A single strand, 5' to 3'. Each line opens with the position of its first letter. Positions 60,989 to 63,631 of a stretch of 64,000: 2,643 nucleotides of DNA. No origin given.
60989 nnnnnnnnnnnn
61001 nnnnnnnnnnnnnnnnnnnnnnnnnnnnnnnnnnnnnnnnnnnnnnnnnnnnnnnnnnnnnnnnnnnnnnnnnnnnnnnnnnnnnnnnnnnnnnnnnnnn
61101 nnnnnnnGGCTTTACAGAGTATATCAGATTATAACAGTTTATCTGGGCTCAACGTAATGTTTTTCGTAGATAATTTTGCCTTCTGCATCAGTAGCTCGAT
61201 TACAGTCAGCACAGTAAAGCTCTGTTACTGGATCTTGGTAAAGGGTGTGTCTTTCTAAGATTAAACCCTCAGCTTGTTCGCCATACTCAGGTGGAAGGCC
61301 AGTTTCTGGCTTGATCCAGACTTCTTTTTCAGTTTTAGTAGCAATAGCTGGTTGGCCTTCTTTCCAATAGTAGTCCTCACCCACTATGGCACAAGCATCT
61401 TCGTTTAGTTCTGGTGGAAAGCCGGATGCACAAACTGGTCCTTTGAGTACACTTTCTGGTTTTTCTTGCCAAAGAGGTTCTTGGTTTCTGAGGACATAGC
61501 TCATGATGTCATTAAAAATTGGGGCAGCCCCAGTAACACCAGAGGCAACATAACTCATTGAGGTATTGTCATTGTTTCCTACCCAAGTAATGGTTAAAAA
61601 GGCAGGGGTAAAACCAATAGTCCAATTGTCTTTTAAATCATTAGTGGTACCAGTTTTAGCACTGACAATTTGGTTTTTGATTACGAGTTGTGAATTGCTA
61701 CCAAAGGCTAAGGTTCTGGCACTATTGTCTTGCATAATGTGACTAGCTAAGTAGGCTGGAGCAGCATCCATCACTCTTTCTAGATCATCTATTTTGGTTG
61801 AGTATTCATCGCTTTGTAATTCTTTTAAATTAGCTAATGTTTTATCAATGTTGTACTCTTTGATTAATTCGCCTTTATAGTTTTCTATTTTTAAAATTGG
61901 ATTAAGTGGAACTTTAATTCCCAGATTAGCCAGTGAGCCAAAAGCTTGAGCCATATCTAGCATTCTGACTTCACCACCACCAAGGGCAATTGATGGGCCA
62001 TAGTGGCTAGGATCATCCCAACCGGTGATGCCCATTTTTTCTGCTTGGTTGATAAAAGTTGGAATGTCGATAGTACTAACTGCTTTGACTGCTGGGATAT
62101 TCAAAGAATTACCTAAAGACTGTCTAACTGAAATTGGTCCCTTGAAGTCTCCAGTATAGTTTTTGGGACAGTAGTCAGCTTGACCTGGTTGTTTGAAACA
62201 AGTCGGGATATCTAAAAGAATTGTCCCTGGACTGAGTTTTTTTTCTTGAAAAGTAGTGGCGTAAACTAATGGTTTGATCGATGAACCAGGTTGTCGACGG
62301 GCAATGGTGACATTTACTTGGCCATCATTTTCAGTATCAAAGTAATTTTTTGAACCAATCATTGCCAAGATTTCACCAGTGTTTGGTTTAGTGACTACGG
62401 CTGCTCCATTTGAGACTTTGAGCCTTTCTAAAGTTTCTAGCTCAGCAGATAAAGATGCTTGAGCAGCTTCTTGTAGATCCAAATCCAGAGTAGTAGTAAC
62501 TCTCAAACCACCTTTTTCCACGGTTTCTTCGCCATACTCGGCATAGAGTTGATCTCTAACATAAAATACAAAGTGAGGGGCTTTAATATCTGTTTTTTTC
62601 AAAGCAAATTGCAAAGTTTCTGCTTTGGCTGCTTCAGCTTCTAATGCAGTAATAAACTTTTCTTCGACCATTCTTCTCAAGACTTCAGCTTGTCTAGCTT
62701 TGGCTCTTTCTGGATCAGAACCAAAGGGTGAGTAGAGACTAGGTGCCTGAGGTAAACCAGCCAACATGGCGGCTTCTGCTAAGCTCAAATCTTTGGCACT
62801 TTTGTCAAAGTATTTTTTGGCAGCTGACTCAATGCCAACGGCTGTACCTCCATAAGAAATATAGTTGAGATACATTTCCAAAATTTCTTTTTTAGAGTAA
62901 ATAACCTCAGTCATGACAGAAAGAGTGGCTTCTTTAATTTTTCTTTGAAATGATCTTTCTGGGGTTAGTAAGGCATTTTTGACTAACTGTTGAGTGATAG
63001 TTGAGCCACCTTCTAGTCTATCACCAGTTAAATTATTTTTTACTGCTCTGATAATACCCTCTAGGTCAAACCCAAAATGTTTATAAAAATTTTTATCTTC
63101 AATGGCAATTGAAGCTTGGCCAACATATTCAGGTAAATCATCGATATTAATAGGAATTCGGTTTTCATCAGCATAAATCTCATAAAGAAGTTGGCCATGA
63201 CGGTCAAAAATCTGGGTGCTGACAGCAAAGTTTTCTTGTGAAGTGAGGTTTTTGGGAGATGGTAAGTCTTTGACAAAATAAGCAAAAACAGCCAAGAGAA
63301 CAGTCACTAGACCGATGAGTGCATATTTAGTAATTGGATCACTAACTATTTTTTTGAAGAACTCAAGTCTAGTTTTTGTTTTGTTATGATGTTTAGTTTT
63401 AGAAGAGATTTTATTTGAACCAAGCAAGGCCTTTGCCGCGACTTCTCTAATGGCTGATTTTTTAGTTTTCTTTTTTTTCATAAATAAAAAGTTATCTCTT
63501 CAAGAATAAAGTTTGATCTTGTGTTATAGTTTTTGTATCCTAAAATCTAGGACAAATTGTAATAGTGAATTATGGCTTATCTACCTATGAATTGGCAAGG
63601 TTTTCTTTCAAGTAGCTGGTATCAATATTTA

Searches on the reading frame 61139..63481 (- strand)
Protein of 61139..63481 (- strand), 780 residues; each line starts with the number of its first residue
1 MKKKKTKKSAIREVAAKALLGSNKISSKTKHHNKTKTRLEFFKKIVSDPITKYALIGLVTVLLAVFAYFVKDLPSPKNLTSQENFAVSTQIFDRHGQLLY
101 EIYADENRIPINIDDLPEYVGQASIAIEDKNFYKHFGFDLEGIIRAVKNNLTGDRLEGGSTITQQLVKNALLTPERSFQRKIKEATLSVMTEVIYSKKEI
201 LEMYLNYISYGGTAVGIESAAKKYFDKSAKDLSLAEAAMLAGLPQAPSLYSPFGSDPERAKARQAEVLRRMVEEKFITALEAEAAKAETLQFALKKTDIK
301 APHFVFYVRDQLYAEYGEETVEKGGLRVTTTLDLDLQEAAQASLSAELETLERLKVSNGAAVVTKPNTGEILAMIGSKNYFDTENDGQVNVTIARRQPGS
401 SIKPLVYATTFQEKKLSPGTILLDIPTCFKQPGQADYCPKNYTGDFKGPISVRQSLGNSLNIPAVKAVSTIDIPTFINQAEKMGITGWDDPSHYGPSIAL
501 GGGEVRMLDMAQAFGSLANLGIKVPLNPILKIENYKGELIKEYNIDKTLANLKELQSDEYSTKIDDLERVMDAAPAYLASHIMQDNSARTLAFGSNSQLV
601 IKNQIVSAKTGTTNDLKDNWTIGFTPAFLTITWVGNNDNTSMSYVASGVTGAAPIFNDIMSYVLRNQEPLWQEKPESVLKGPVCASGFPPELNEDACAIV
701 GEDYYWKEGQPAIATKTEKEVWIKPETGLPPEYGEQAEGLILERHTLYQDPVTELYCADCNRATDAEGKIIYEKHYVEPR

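Call 62: find_encoding_contigs(protein=window:61139-63481:-, flank=10000, max_places=3)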
Protein window:61139-63481:- (780 aa): 1 contig read that carries it; 1 place shown.
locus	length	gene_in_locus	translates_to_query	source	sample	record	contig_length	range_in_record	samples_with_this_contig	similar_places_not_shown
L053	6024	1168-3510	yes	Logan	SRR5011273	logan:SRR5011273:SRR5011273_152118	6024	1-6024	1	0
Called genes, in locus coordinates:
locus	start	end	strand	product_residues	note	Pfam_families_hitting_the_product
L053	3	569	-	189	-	?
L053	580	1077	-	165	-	-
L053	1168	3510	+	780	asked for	PF00912:Transgly, PF00905:Transpeptidase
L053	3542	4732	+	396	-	PF00704:Glyco_hydro_18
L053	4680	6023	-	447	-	?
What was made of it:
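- Tried and rejected: A look-up of the right-end PBP gave only a 6-kb Logan contig (call 62).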

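Call 78: find_homologous_proteins(query=window:61139-63481:-, max_evalue=1e-100)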
Query window:61139-63481:- (780 aa): 7983 proteins with E <= 1e-100 among 8000 candidates; the best 120 are listed.
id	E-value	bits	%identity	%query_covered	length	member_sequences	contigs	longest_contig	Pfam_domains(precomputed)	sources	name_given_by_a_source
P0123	0.0e+0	1756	100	100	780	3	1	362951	PF00912.29,PF00905.28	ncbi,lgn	-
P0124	0.0e+0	1546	99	89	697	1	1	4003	PF00912.29,PF00905.28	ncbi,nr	ncbi:MAG: PBP1A family penicillin-binding protein, partial [Candidatus Pacebacteria bacterium]|nr:PB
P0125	0.0e+0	1468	81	100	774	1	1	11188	PF00912.29,PF00905.28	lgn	-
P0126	0.0e+0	1452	80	100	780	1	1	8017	PF00912.29,PF00905.28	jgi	jgi:1A family penicillin-binding protein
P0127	0.0e+0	1450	81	99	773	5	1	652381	PF00912.29,PF00905.28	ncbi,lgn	ncbi:MAG: transglycosylase domain-containing protein [Patescibacteria group bacterium]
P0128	0.0e+0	1429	81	95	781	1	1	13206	PF00912.29,PF00905.28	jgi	jgi:penicillin-binding protein 1C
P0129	0.0e+0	1394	76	100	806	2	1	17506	PF00912.29,PF00905.28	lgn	-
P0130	0.0e+0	1332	73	100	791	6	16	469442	PF00912.29,PF00905.28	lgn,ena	-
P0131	0.0e+0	1308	74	99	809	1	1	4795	PF00912.29,PF00905.28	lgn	-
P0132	0.0e+0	1280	72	98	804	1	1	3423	PF00912.29,PF00905.28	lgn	-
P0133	0.0e+0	1275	71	99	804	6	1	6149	PF00912.29,PF00905.28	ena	-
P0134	0.0e+0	1271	72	98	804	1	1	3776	PF00912.29,PF00905.28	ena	-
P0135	0.0e+0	1264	73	96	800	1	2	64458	PF00912.29,PF00905.28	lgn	-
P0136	0.0e+0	1255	71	98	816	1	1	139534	PF00912.29,PF00905.28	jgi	jgi:1A family penicillin-binding protein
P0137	0.0e+0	1242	70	98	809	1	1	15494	PF00912.29,PF00905.28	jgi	jgi:1A family penicillin-binding protein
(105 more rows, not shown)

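Call 79: find_encoding_contigs(protein=P0127, flank=10000, max_places=3)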
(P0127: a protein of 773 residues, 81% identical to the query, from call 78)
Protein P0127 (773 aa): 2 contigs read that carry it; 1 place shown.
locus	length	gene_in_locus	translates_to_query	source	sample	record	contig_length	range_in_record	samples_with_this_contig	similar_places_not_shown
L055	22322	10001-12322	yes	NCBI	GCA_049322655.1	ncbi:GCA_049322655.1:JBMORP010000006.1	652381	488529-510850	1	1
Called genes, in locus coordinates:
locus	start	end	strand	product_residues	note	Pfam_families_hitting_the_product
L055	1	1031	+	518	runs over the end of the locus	-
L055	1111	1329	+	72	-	PF18917:LiaI-LiaF-like_TM1, PF22570:LiaF-TM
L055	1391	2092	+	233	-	PF02224:Cytidylate_kin, PF13189:Cytidylate_kin2 (weak), PF13238:AAA_18 (faint)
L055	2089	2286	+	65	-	-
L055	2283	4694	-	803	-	PF00912:Transgly, PF00905:Transpeptidase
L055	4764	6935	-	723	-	PF21995:RNR-II_ins_dom, PF02867:Ribonuc_red_lgC (faint)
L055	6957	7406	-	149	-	PF22811:Zn_ribbon_NrdR, PF03477:ATP-cone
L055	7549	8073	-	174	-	PF18915:DUF5667 (weak)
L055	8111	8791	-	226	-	-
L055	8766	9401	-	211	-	PF13189:Cytidylate_kin2 (faint), PF13238:AAA_18, PF13207:AAA_17 (weak)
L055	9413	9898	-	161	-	-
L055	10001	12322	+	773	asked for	PF00912:Transgly, PF00905:Transpeptidase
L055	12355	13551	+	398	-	PF00704:Glyco_hydro_18, PF23916:TIM-barrel_EndoS (weak)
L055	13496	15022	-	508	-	PF16656:Pur_ac_phosph_N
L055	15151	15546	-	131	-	-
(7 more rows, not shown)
